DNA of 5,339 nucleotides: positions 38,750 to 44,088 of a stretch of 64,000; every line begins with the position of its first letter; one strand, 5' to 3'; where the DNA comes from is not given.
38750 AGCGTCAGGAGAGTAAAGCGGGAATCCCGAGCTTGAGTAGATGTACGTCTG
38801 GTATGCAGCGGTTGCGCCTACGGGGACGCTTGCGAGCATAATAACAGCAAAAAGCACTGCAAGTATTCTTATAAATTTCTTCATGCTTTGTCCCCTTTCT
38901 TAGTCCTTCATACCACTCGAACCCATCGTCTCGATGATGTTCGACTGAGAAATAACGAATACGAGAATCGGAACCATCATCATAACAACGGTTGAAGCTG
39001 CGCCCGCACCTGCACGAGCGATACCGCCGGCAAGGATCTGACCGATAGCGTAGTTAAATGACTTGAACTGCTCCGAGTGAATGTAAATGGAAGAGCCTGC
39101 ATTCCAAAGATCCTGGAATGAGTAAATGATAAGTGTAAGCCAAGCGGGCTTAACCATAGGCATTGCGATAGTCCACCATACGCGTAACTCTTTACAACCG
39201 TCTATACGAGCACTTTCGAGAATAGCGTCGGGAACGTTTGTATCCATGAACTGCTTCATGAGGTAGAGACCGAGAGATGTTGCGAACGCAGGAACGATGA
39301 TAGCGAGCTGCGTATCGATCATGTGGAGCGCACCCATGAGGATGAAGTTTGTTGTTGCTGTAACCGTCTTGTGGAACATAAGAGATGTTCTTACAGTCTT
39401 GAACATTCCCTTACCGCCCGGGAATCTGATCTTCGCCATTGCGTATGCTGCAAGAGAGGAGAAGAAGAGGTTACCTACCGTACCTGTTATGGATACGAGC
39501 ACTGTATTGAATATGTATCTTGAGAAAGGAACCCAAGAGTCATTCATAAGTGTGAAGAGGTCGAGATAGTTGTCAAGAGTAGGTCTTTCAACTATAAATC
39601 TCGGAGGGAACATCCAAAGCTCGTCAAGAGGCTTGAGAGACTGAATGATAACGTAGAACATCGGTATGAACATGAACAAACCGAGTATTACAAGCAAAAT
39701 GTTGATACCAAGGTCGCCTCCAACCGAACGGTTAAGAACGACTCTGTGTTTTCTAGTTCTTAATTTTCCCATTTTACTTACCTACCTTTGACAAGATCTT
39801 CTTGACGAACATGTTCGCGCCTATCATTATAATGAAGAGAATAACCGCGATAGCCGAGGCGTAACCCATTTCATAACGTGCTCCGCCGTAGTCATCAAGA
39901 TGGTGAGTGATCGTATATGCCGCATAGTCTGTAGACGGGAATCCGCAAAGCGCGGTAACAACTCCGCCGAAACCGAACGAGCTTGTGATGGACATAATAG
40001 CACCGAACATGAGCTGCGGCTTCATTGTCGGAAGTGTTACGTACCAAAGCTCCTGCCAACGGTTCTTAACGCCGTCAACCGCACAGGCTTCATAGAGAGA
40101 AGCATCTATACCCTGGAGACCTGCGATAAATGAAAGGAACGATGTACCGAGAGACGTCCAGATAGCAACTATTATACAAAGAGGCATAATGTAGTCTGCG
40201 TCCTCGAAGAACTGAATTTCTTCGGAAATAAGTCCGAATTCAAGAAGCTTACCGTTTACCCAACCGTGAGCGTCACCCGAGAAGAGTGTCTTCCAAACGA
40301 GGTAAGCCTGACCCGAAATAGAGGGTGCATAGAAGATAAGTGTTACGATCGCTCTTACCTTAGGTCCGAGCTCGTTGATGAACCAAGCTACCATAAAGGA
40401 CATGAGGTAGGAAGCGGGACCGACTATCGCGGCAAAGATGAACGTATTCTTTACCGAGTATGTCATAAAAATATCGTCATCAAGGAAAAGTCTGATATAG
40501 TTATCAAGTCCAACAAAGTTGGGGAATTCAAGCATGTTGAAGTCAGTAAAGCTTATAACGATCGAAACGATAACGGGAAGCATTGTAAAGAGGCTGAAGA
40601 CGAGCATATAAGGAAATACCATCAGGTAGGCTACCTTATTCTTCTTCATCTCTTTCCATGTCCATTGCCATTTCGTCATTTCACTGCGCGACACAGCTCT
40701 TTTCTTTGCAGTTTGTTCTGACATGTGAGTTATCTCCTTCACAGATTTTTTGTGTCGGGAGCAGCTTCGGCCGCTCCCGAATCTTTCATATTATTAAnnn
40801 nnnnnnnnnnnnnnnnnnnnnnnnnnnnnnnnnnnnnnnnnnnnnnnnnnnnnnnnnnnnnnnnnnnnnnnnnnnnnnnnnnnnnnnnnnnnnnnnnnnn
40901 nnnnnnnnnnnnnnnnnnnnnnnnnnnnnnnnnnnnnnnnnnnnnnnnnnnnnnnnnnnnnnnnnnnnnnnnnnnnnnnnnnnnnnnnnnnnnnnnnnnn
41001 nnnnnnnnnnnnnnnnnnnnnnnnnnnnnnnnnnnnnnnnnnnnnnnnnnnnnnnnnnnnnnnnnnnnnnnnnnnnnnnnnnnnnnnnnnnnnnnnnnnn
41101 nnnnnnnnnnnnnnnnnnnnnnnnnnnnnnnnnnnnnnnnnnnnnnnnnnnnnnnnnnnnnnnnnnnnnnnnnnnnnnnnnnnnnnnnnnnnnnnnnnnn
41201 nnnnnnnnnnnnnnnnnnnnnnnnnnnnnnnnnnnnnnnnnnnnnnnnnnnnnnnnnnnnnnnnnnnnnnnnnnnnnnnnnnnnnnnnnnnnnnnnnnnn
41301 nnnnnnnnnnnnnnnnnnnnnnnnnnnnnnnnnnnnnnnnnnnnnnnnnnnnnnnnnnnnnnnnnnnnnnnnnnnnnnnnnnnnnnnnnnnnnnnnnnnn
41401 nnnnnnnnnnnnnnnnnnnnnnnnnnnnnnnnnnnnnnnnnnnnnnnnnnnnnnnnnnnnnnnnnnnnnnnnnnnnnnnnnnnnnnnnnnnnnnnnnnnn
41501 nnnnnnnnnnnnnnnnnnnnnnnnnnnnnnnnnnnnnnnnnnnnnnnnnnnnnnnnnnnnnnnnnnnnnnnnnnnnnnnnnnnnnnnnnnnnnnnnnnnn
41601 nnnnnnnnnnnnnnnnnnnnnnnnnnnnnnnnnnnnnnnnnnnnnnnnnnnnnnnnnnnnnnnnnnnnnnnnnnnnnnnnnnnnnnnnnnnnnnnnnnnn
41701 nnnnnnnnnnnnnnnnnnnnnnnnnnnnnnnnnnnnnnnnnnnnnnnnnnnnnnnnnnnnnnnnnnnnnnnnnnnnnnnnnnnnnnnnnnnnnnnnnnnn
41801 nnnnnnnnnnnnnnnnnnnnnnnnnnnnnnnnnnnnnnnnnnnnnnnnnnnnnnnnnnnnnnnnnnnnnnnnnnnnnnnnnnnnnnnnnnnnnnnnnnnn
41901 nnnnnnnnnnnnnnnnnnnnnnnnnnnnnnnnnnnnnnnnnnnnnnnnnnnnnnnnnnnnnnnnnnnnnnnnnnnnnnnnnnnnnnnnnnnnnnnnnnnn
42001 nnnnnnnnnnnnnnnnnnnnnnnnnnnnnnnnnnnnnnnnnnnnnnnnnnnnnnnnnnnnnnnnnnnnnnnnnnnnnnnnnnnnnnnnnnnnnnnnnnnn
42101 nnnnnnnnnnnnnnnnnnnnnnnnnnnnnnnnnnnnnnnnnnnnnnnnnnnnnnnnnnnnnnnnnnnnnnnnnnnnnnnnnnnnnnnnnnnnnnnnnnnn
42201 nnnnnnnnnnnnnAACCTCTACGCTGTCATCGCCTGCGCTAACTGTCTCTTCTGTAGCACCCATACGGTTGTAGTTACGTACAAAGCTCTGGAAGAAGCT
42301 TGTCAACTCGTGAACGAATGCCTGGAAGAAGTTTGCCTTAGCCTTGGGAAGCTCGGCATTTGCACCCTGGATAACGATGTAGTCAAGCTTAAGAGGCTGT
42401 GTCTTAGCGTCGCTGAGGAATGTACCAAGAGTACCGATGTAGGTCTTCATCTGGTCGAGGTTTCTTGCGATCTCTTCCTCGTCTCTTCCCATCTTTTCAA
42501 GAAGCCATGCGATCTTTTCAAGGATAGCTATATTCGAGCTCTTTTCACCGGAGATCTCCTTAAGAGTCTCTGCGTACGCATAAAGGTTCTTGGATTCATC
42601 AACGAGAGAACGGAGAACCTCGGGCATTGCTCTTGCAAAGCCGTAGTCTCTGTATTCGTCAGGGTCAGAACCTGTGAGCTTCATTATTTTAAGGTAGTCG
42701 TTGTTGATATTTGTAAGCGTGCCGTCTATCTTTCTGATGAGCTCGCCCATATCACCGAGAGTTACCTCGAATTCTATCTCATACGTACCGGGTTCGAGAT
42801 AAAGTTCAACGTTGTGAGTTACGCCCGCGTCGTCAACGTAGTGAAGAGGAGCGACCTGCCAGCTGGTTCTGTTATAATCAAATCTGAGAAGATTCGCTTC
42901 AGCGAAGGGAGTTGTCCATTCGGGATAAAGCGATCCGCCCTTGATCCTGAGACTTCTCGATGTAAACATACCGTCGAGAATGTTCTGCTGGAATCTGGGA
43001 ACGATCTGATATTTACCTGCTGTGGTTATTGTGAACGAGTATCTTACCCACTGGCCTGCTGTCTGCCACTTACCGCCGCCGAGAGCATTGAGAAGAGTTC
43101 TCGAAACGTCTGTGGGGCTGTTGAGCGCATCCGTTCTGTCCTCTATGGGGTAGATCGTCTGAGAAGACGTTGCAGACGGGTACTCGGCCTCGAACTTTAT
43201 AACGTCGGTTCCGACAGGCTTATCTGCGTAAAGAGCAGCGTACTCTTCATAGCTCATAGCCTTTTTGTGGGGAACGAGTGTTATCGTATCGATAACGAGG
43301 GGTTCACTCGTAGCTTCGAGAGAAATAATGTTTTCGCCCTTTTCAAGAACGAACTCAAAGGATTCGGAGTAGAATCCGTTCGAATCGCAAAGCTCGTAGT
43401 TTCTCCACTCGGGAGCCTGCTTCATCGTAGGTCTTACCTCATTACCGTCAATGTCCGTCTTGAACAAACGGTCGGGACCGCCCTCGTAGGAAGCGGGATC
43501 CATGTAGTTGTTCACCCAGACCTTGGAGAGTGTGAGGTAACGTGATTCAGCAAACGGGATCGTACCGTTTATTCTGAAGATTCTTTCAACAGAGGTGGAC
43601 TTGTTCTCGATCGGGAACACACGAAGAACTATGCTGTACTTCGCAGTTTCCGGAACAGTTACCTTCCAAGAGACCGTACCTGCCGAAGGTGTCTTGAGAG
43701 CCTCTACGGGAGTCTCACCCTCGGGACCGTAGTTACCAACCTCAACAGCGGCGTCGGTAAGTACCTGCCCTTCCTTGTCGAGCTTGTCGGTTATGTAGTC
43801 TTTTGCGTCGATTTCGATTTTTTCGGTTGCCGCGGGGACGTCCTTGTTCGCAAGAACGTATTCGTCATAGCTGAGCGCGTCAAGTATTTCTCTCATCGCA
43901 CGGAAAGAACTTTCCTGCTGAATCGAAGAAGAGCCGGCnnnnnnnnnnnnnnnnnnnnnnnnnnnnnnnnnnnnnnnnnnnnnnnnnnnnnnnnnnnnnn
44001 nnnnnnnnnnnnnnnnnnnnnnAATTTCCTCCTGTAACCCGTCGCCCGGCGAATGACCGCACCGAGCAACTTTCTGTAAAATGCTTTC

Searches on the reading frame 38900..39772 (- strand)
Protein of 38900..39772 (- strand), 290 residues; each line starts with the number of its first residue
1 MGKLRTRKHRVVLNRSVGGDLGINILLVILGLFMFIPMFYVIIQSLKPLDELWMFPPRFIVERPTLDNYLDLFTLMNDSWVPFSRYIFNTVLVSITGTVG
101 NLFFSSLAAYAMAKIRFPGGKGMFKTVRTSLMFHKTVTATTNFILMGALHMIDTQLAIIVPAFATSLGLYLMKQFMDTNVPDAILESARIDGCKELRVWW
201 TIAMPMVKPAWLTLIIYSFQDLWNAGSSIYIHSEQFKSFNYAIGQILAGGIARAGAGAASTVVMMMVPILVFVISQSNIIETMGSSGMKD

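Call 5: search_protein_families(library=pfam, proteins=[window:38900-39772:-], max_evalue=0.1)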
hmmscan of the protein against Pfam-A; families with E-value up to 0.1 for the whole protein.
window:38900-39772:- (290 aa): 1 family
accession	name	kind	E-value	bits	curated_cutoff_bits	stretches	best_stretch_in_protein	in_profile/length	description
PF00528.27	BPD_transp_1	-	0.00014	22.1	26.4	1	107-276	43-175/184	Binding-protein-dependent transport system inner membrane component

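Call 6: search_protein_families(library=ncbifam, proteins=[window:38900-39772:-], max_evalue=0.1)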
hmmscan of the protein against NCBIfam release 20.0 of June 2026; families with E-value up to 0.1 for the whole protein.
window:38900-39772:- (290 aa): 9 families
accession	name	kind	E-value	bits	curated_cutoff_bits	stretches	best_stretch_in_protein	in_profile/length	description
NF008210.0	PRK10973.1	equivalog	5.8e-19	68.8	297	1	24-278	13-271/281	sn-glycerol-3-phosphate ABC transporter permease UgpE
NF040932.1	ABC_arch_GlcU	equivalog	2e-16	60.5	340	1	24-276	6-257/272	glucose ABC transporter permease GlcU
NF008231.0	PRK10998.1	equivalog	3.2e-10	40.1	261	1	77-290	75-296/296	maltose ABC transporter permease MalG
TIGR01581.1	Mo_ABC_porter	hypoth_equivalog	2e-05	24.2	210.3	1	91-219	27-168/225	ABC transporter permease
NF007852.0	PRK10561.1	equivalog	0.00026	20.9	335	0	178-274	182-283/295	sn-glycerol-3-phosphate ABC transporter permease UgpA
TIGR02141.1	modB_ABC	equivalog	0.0024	17.5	182.6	1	92-220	5-146/208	molybdate ABC transporter permease subunit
NF006939.0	PRK09421.1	equivalog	0.0025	17.3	262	0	92-229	17-169/230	molybdate ABC transporter permease subunit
NF011624.0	PRK15050.1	equivalog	0.043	12.9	247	0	25-161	30-149/297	2-aminoethylphosphonate ABC transporter permease subunit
NF007047.0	PRK09500.1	equivalog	0.058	13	326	0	28-276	12-249/257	spermidine/putrescine ABC transporter permease PotC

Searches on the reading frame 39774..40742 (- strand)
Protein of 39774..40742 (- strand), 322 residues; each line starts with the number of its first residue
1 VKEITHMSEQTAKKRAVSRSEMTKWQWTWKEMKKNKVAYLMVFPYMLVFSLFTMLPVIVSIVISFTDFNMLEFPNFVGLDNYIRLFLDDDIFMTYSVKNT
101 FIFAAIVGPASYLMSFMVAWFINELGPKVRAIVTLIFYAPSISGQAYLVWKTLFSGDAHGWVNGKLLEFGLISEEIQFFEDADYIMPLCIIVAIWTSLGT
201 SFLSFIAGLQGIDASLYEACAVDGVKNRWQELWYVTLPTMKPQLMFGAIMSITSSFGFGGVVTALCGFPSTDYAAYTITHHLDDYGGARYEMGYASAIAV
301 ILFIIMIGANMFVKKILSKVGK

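Call 5: search_protein_families(library=pfam, proteins=[window:39774-40742:-], max_evalue=0.1)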
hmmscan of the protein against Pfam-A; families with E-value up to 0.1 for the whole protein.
window:39774-40742:- (322 aa): 1 family
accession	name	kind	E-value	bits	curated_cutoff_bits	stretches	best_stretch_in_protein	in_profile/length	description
PF00528.27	BPD_transp_1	-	8.9e-06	26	26.4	1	111-310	43-172/184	Binding-protein-dependent transport system inner membrane component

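Call 6: search_protein_families(library=ncbifam, proteins=[window:39774-40742:-], max_evalue=0.1)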
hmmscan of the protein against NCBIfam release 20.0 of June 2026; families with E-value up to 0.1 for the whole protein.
window:39774-40742:- (322 aa): 14 families
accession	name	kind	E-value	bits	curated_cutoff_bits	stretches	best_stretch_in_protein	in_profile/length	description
NF007852.0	PRK10561.1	equivalog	4.9e-16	59.4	335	1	33-309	9-280/295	sn-glycerol-3-phosphate ABC transporter permease UgpA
NF040931.1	ABC_arch_GlcT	equivalog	7.4e-12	45.5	360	1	46-305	5-259/278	glucose ABC transporter permease GlcT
NF007044.0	PRK09497.1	equivalog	3.6e-11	43.1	348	1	35-303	5-263/285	spermidine/putrescine ABC transporter permease PotB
NF008232.0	PRK10999.1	equivalog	1.8e-08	33.6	392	1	75-314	263-511/520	maltose ABC transporter permease MalF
TIGR00969.1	3a0106s02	subfamily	1.4e-07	31.2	240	1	44-317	17-269/272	sulfate ABC transporter permease subunit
TIGR02139.1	permease_CysT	equivalog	1.6e-07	31.2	246.1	1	59-314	16-256/265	sulfate ABC transporter permease subunit CysT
NF007963.0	PRK10683.1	equivalog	4.4e-07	29.6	489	1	37-316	29-308/317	putrescine ABC transporter permease PotH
NF043074.1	MMSYN1_0196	equivalog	1.8e-05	24.2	350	1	33-129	6-99/277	spermidine/putrescine ABC transporter permease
TIGR02140.1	permease_CysW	equivalog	2.2e-05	24.1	329.1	1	77-317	31-255/261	sulfate ABC transporter permease subunit CysW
NF006939.0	PRK09421.1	equivalog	0.00053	19.5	262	1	208-309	115-216/230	molybdate ABC transporter permease subunit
TIGR01581.1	Mo_ABC_porter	hypoth_equivalog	0.00059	19.4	210.3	1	189-306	105-219/225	ABC transporter permease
NF008208.0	PRK10971.1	equivalog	0.00067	19.2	415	1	78-314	43-264/277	sulfate/thiosulfate ABC transporter permease CysT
TIGR02141.1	modB_ABC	equivalog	0.0014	18.3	182.6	1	189-306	83-195/208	molybdate ABC transporter permease subunit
NF007545.0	PRK10160.1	equivalog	0.0074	15.7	342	1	189-264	148-217/275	taurine ABC transporter permease TauC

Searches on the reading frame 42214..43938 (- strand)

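Call 59: search_protein_families(library=pfam, proteins=[window:42214-43938:-], max_evalue=10)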
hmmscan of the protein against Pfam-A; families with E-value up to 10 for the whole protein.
window:42214-43938:- (575 aa): 3 families
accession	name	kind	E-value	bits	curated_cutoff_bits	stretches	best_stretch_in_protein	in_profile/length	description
PF16990.11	CBM_35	-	0.00045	20.9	28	1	56-115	6-65/121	Carbohydrate binding module (family 35)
PF25275.1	Golvesin_C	-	0.011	16.2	31.6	1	82-116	36-70/132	Golvesin C-terminal domain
PF22184.2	CBM_56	-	0.061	14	27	0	350-392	10-54/75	Carbohydrate binding module family 56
